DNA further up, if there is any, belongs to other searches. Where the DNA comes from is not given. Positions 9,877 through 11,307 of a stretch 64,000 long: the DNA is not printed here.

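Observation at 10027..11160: Phage-encoded ProB-like glutamate 5-kinase with PUA domain embedded in the tRNA array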

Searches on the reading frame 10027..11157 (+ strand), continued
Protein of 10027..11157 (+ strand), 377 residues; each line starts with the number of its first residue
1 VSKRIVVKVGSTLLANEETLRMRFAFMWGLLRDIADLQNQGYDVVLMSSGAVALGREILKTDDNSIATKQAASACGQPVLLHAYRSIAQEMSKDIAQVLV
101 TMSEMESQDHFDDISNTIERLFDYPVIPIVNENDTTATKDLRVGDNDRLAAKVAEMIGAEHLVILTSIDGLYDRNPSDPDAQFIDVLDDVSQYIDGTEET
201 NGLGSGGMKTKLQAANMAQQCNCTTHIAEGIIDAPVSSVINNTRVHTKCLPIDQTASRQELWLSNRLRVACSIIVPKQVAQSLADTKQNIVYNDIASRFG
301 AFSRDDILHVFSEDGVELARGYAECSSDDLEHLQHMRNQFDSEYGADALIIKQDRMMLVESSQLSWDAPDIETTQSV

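Call 14: search_solved_structures(query=window:10027-11157:+, max_evalue=0.00001, show_alignments=3)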
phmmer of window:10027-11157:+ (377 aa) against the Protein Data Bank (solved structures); distinct sequences matched with E-value up to 0.00001: 9.
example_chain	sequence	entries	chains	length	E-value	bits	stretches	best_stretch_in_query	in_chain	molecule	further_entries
2j5t_A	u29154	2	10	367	1.2e-46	162.8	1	2-345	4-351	GLUTAMATE 5-KINASE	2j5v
8zpj_A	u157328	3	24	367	1.6e-46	162.3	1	2-345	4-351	Glutamate 5-kinase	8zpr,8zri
2w21_A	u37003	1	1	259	2.8e-40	141.8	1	2-244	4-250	GLUTAMATE 5-KINASE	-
4q1t_A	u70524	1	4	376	2.8e-39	138.5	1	2-336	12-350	Glutamate 5-kinase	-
2ako_A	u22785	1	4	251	2.8e-36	128.7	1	3-231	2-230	Glutamate 5-kinase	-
8y2h_B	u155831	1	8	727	5.7e-26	94.8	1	3-247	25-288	Delta-1-pyrroline-5-carboxylate synthase A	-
8j0e_F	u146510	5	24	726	3.8e-25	92.1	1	3-248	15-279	Delta-1-pyrroline-5-carboxylate synthase B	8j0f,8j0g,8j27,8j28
7f5t_A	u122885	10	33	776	1.8e-21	80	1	2-250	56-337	Delta-1-pyrroline-5-carboxylate synthase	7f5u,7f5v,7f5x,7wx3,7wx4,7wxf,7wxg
8u0k_A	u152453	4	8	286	5.5e-08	35.6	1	117-248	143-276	Isopentenyl phosphate kinase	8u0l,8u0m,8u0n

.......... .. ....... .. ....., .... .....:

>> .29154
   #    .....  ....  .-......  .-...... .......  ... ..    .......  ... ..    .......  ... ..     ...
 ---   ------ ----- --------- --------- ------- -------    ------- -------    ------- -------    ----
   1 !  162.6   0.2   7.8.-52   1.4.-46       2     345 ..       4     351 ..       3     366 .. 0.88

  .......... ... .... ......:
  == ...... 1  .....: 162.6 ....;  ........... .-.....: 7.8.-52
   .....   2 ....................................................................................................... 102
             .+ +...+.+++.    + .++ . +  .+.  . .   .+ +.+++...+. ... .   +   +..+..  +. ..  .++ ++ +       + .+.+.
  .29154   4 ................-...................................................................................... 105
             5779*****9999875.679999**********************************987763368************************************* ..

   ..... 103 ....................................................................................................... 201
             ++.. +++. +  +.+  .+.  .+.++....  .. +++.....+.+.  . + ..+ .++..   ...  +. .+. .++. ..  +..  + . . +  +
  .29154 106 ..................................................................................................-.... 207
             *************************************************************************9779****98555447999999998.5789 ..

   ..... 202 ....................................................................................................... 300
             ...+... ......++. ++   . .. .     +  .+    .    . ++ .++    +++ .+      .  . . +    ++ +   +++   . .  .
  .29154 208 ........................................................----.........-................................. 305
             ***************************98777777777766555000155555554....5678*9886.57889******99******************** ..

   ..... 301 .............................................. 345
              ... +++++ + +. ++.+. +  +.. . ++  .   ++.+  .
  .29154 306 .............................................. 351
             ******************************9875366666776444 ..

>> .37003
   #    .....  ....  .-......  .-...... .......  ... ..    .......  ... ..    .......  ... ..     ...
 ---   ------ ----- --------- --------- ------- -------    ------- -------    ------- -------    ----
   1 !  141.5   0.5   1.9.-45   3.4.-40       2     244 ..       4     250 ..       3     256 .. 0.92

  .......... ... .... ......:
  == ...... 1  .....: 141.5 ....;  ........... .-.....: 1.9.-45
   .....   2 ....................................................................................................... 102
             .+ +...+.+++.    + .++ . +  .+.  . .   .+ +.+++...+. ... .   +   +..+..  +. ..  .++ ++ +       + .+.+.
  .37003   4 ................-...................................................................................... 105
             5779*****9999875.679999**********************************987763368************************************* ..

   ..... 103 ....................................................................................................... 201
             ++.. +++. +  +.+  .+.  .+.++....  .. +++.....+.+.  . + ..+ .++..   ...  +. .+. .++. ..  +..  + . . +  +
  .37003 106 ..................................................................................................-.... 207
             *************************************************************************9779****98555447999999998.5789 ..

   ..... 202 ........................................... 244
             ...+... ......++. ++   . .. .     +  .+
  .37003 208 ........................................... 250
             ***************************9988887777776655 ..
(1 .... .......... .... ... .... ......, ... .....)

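Call 17: find_encoding_contigs(protein=P0002, flank=10000, max_places=3)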
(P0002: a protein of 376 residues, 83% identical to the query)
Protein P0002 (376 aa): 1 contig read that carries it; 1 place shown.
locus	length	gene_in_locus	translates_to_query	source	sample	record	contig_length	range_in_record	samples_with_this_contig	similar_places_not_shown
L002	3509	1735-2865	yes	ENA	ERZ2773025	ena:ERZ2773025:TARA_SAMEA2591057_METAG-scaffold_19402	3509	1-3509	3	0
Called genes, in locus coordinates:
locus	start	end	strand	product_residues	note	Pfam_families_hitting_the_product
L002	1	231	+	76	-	?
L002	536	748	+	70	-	-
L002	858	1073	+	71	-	-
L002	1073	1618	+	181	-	-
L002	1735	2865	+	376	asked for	PF00696:AA_kinase, PF01472:PUA (weak)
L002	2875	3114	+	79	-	-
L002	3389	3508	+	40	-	?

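Call 18: find_encoding_contigs(protein=P0003, flank=10000, max_places=3)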
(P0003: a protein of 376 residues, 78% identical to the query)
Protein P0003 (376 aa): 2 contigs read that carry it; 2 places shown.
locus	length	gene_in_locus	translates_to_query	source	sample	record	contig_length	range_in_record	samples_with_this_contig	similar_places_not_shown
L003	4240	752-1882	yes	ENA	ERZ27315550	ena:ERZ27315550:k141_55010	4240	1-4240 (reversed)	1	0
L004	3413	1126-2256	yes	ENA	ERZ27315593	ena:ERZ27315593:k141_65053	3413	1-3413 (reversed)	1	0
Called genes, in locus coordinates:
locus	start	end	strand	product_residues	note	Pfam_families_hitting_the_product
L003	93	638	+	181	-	-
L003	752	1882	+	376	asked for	PF00696:AA_kinase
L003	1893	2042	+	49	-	-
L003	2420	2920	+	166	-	-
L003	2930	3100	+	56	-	-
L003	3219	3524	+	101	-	-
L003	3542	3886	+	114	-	PF01521:Fe-S_biosyn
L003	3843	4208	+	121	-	-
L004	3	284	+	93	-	?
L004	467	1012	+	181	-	-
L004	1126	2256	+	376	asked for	PF00696:AA_kinase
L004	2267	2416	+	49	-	-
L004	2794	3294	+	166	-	-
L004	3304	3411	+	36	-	?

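Call 19: find_encoding_contigs(protein=P0004, flank=10000, max_places=3)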
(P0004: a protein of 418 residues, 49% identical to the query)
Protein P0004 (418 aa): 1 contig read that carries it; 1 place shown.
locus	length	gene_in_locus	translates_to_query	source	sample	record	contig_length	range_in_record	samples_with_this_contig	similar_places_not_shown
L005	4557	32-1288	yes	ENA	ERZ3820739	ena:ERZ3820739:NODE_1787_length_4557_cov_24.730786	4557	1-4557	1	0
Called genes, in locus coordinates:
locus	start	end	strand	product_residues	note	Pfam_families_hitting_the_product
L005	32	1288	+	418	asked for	PF00696:AA_kinase, PF01472:PUA, PF17785:PUA_3 (weak)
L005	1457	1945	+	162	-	PF07366:SnoaL, PF12680:SnoaL_2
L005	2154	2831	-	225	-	PF04367:DUF502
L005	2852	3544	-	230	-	PF00072:Response_reg, PF00486:Trans_reg_C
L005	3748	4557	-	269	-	?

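Call 20: find_encoding_contigs(protein=P0013, flank=6000, max_places=2)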
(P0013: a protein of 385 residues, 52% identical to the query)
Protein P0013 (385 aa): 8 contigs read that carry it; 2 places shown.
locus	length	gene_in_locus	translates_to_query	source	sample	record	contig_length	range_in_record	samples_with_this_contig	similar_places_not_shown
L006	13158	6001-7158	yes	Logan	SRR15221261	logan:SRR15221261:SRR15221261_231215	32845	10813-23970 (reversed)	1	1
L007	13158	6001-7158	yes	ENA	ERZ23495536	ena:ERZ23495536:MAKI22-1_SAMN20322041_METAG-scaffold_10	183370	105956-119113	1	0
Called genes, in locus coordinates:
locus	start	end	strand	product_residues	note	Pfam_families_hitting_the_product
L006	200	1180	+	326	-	PF02685:Glucokinase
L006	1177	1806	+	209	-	PF01081:Aldolase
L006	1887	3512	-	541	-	PF00474:SSF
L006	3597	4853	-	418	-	PF00171:Aldedh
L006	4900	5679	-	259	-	PF03807:F420_oxidored (weak), PF14748:P5CR_dimer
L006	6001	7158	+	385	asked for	PF00696:AA_kinase, PF01472:PUA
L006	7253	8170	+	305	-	PF13622:4HBT_3, PF20789:4HBT_3C, PF02551:Acyl_CoA_thio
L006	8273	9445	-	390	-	PF00108:Thiolase_N, PF02803:Thiolase_C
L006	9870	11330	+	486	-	PF13347:MFS_2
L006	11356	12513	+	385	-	PF22691:Thiolase_C_1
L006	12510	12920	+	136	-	PF12172:zf-ChsH2, PF01796:OB_ChsH2_C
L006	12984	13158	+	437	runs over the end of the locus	PF07690:MFS_1, PF05977:MFS_3 (weak)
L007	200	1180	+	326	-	PF02685:Glucokinase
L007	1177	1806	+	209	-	PF01081:Aldolase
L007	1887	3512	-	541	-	PF00474:SSF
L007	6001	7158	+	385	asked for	PF00696:AA_kinase, PF01472:PUA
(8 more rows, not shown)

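Call 43: search_protein_representatives(protein=window:10027-11157:+)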
Query: 377 residues. Proteins with E-value up to 0.001 (for the whole library): 9210; up to 1e-10: 5581; up to 1e-30: 1334. The best 150 are listed.
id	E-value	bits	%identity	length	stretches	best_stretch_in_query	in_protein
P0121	1.8e-89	316.8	43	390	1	2-370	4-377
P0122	2.7e-76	273.5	68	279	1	3-194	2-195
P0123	1.0e-68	248.5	49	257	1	2-249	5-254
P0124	6.5e-63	229.4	48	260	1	5-254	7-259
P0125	5.1e-60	219.9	41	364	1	3-326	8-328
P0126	4.5e-59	216.8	46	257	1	3-247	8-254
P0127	1.3e-56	208.7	38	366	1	1-358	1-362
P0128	3.1e-56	207.5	38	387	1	3-359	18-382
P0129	1.8e-54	201.7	60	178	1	2-174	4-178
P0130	1.9e-54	201.6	35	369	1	3-333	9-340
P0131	1.3e-53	198.9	36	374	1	3-335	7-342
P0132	6.1e-53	196.7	37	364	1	2-332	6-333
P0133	1.8e-52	195.1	34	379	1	3-357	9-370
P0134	2.6e-52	194.6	35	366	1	3-333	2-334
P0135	6.2e-52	193.3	35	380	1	2-358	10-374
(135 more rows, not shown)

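Call 51: predict_structure(alignment_id=A1)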
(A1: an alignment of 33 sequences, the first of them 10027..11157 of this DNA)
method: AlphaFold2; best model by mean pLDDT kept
length: 377 residues; sequences in the alignment: 33
mean_pLDDT: 84.0   pTM: 0.85
mean pLDDT of the five models: 84.0, 81.8, 80.8, 77.9, 76.8
residues with pLDDT >= 90: 167; 70-90: 164; 50-70: 29; < 50: 17
segments of 3 or more residues with pLDDT < 50: 140-144, 200-205, 372-377
pLDDT, mean of each block of 10 residues (from residue 1): 87 61 83 96 91 83 83 87 92 92 82 92 94 70 69 93 91 80 88 64 54 90 93 94 95 78 83 93 92 90 90 92 91 82 77 93 78 38
secondary structure, 60 per line:
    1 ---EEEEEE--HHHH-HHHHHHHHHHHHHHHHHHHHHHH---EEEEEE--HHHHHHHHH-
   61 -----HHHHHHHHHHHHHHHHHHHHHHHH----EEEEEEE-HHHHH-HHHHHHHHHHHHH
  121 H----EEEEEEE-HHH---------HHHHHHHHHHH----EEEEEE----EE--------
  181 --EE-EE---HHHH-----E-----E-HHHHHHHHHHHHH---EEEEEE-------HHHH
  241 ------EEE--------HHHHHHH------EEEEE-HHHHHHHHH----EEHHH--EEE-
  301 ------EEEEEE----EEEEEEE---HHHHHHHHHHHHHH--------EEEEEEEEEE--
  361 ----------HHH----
elements in order: E4-9 H12-15 H17-39 E43-48 H51-59 H66-89 E94-100 H102-106 H108-121 E126-132 H146-156 E161-166 H191-194 H208-220 E224-229 H237-240 E247-249 H258-264 E271-275 H277-285 E297-299 E307-312 E317-323 H327-340 E349-358

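Call 55: find_related_loci(query=A1, collection=viral_contigs, flank=10000)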
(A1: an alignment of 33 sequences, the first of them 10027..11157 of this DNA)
Query A1 (377 aa) in viral_contigs; peptide patterns used: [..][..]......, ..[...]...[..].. (x = any residue, [..] = any of these).
34 stretches matched a pattern, but none encodes a relative of the query by tblastn (E <= 1e-3).

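Call 56: fold_search(model_id=the predicted structure, library=pdb)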
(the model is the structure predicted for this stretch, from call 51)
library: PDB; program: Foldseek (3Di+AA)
matches with E <= 10: 1255; with E <= 0.001: 266
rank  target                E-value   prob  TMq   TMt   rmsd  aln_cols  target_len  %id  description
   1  2j5t_A                1.3e-31  1.00  0.80  0.85   3.9       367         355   29  Glutamate 5-kinase from Escherichia coli complexed with glutamate (released 2007-03-06)
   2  2j5t_F                2.5e-31  1.00  0.79  0.83   4.7       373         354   28  Glutamate 5-kinase from Escherichia coli complexed with glutamate (released 2007-03-06)
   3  2j5t_D                2.9e-31  1.00  0.80  0.82   3.9       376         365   30  Glutamate 5-kinase from Escherichia coli complexed with glutamate (released 2007-03-06)
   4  2j5t_B                7.4e-31  1.00  0.79  0.83   4.7       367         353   29  Glutamate 5-kinase from Escherichia coli complexed with glutamate (released 2007-03-06)
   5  2j5t_C                1.6e-30  1.00  0.79  0.84   4.4       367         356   29  Glutamate 5-kinase from Escherichia coli complexed with glutamate (released 2007-03-06)
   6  8zpj_A                1.1e-29  1.00  0.60  0.63  11.3       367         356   30  EcGK bundle at APO state. (released 2024-07-31)
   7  2j5t_H                2.7e-29  1.00  0.77  0.85   3.5       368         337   27  Glutamate 5-kinase from Escherichia coli complexed with glutamate (released 2007-03-06)
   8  2j5v_A                4.4e-28  1.00  0.73  0.84   3.9       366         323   27  GLUTAMATE 5-KINASE FROM ESCHERICHIA COLI COMPLEXED WITH GLUTAMYL-5-PHOSPHATE AND PYROGLUTAMIC ACID (released 2007-03-06)
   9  2j5v_B                1.5e-27  1.00  0.73  0.84   3.8       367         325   27  GLUTAMATE 5-KINASE FROM ESCHERICHIA COLI COMPLEXED WITH GLUTAMYL-5-PHOSPHATE AND PYROGLUTAMIC ACID (released 2007-03-06)
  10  4q1t_B                7.9e-27  1.00  0.55  0.59  11.6       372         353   27  Crystal structure of a glutamate 5-kinase from Burkholderia thailandensis (released 2014-04-23)
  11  4q1t_C                4.9e-26  1.00  0.55  0.59  11.5       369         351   27  Crystal structure of a glutamate 5-kinase from Burkholderia thailandensis (released 2014-04-23)
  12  4q1t_A                2.0e-25  1.00  0.54  0.59  11.5       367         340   27  Crystal structure of a glutamate 5-kinase from Burkholderia thailandensis (released 2014-04-23)
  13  4q1t_D                6.7e-25  1.00  0.52  0.59  11.8       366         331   26  Crystal structure of a glutamate 5-kinase from Burkholderia thailandensis (released 2014-04-23)
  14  2ako_A                9.6e-21  1.00  0.57  0.87   2.7       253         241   32  Crystal structure of Glutamate 5-kinase from Campylobacter jejuni (released 2005-08-09)
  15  2w21                  7.2e-20  1.00  0.58  0.87   3.3       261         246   32  Crystal structure of the aminoacid kinase domain of the glutamate 5 kinase of Escherichia coli. (released 2009-11-17)
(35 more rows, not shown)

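Call 57: fold_search(model_id=the predicted structure, library=viral)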
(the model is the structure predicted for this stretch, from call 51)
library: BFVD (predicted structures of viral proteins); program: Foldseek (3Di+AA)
matches with E <= 10: 567; with E <= 0.001: 0
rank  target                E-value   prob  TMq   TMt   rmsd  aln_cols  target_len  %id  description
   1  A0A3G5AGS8            1.7e-02  0.20  0.17  0.18  14.9       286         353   11  Peptidase C14 caspase domain-containing protein [Solumvirus sp.]
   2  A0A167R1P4            2.2e-02  0.57  0.21  0.34  10.1       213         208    9  tRNA-dependent cyclodipeptide synthase [Powai lake megavirus]
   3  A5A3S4                3.1e-02  0.18  0.14  0.17  11.3       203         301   15  (no name in the UniProt tables at hand)
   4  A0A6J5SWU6            5.6e-02  0.10  0.15  0.17  19.8       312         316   11  AAA domain containing protein (Fragment) [uncultured Caudovirales phage]
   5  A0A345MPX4            5.6e-02  0.08  0.16  0.12  26.6       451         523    9  (no name in the UniProt tables at hand)
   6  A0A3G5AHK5            1.1e-01  0.10  0.10  0.11  12.7       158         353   13  Putative orfan [Satyrvirus sp.]
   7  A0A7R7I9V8            1.4e-01  0.14  0.14  0.17  12.0       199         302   12  (no name in the UniProt tables at hand)
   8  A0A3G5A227            1.4e-01  0.14  0.19  0.20  17.0       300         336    8  Uncharacterized protein [Harvfovirus sp.]
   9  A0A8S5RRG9            1.4e-01  0.07  0.12  0.11  15.2       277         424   11  Fe-S oxidoreductase [Podoviridae sp. ctXdu7]
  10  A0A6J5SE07            1.5e-01  0.14  0.14  0.07  13.2       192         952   11  Tip attachment protein J central straight fiber domain-containing protein [uncultured Caudovirales phage]
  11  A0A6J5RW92            1.6e-01  0.08  0.12  0.11  11.2       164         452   10  FtsZ Cell division GTPase [uncultured Caudovirales phage]
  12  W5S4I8                1.6e-01  0.03  0.09  0.05  17.4       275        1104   10  VV D6-like helicase [Pithovirus sibericum]
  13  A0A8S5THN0            1.8e-01  0.18  0.16  0.17   9.6       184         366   13  Uncharacterized protein [Myoviridae sp. ctIty1]
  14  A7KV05                1.9e-01  0.08  0.10  0.17  17.0       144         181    8  (no name in the UniProt tables at hand)
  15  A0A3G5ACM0            2.1e-01  0.15  0.22  0.15  11.7       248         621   10  Uncharacterized protein [Satyrvirus sp.]
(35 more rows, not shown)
